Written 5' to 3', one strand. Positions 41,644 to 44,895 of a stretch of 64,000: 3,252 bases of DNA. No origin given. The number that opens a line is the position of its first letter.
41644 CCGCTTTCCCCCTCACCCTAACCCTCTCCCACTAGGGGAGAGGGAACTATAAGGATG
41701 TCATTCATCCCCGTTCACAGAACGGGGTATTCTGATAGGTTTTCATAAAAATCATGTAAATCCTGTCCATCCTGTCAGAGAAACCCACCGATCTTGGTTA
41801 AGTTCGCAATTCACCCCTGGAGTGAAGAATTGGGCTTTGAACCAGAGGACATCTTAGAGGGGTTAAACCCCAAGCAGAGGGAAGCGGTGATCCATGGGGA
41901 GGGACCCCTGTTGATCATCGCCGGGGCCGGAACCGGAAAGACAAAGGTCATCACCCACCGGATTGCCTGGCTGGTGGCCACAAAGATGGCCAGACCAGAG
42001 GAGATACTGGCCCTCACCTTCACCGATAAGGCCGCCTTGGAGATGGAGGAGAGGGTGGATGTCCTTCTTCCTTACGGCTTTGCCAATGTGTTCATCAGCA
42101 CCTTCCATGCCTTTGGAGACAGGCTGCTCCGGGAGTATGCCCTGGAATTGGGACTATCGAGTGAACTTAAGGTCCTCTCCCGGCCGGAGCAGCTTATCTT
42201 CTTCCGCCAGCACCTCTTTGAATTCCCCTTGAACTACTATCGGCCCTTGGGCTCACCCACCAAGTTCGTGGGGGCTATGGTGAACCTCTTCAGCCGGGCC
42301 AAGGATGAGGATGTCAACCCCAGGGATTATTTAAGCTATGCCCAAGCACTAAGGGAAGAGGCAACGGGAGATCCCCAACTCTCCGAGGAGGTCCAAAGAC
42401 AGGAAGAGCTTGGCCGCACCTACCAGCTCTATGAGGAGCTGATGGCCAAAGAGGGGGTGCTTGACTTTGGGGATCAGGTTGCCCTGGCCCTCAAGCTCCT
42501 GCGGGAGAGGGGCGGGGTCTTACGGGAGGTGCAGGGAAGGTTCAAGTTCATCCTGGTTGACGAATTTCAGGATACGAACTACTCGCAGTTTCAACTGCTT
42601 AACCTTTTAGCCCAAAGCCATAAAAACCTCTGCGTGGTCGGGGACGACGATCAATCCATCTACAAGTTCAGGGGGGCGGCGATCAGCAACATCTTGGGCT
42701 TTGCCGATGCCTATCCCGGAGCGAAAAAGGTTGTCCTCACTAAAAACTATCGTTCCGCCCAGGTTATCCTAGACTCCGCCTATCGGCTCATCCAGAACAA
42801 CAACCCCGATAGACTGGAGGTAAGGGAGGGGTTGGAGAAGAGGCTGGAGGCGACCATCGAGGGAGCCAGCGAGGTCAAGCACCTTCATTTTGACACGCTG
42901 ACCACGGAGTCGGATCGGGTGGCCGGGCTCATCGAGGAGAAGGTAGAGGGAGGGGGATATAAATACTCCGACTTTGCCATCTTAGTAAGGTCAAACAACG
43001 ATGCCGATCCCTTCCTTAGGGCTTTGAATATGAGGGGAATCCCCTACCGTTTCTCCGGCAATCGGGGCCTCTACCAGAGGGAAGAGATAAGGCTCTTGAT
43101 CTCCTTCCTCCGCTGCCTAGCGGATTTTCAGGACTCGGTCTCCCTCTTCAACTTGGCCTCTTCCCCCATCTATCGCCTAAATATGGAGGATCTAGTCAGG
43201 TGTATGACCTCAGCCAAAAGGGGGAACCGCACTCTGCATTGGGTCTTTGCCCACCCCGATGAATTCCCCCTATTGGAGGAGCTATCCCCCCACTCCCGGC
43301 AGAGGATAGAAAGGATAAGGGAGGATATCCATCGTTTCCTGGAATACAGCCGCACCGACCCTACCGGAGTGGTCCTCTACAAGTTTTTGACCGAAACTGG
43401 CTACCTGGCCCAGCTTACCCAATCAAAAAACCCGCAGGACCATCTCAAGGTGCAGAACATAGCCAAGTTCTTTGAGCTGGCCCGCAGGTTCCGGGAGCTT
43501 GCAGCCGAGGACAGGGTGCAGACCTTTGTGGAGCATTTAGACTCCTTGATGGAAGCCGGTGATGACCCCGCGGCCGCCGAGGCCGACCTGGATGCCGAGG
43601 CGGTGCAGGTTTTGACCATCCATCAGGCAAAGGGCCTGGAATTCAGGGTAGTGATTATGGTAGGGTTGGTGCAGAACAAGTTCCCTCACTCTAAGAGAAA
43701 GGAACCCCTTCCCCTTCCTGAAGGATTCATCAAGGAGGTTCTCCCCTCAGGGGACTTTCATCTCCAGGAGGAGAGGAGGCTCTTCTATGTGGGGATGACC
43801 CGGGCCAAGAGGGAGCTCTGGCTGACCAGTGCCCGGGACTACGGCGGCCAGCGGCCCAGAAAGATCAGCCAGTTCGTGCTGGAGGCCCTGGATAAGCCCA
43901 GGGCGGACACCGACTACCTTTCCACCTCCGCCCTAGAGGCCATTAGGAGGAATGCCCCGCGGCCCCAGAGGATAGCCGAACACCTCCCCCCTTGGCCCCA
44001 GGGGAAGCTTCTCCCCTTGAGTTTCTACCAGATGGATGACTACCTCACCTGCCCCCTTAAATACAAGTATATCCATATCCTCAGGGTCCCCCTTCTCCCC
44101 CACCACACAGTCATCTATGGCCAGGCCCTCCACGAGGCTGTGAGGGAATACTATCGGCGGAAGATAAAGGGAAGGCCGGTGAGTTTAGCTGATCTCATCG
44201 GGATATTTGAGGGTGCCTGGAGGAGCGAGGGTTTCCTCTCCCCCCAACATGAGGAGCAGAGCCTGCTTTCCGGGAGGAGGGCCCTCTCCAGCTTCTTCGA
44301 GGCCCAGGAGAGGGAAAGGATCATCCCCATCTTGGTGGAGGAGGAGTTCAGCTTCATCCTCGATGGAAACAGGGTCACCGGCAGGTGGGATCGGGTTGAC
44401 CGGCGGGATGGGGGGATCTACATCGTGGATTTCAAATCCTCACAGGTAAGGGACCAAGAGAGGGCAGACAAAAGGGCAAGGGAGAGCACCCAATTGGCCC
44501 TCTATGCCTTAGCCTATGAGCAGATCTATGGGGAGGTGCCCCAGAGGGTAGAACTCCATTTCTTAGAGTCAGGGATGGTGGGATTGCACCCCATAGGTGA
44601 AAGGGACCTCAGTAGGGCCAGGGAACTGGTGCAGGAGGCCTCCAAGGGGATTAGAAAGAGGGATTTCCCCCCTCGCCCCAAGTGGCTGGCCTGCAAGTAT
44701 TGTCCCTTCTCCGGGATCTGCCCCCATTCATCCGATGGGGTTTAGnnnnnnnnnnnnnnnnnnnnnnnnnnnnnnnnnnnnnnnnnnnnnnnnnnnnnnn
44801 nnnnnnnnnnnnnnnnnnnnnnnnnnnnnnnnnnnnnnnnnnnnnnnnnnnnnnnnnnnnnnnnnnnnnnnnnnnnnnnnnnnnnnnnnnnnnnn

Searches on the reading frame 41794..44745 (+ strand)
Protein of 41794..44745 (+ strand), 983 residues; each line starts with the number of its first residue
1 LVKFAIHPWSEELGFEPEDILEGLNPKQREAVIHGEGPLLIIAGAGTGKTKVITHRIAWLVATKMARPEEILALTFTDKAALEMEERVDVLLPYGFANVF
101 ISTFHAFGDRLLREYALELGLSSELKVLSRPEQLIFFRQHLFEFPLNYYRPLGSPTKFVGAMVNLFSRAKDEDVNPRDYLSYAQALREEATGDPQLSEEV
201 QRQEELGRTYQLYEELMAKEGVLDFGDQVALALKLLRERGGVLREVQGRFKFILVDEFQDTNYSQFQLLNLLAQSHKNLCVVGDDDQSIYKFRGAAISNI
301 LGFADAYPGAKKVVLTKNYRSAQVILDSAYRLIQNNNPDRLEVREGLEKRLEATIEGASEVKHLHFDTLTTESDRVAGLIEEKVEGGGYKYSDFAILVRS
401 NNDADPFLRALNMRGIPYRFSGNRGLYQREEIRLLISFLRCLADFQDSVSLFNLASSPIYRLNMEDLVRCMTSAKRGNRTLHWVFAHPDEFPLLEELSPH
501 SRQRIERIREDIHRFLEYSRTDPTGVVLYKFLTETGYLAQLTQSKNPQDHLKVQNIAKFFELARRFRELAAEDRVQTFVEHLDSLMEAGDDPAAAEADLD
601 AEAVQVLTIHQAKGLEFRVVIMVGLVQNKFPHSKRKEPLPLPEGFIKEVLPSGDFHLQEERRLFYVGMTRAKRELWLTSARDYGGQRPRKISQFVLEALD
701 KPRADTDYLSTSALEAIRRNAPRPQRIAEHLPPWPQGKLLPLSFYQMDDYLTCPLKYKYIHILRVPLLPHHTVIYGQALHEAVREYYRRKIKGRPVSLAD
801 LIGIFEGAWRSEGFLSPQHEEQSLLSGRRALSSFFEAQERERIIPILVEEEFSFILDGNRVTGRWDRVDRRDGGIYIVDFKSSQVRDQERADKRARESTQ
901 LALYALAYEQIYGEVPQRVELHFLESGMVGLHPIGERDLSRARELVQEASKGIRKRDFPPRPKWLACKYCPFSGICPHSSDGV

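Call 75: search_protein_families(library=pfam, proteins=[window:41794-44745:+], max_evalue=0.00001)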
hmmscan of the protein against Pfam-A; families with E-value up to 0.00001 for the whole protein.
window:41794-44745:+ (983 aa): 6 families
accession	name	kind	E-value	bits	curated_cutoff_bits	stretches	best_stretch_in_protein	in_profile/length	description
PF00580.27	UvrD-helicase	-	7.2e-75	252.6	23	1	24-307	1-270/271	UvrD/REP helicase N-terminal domain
PF13361.12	UvrD_C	-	2.7e-55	188.6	25.6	1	313-680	1-348/350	UvrD-like helicase C-terminal domain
PF12705.13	PDDEXK_1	-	1.2e-34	120.8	22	1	742-977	2-247/247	PD-(D/E)XK nuclease superfamily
PF13245.12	AAA_19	-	5.5e-25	88.5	25.1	1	28-293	1-134/134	AAA domain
PF13538.12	UvrD_C_2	-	1.2e-12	47.9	27.4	0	651-678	25-52/52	UvrD-like helicase C-terminal domain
PF13604.12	AAA_30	-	1.5e-06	28.6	27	0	24-89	2-67/191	AAA domain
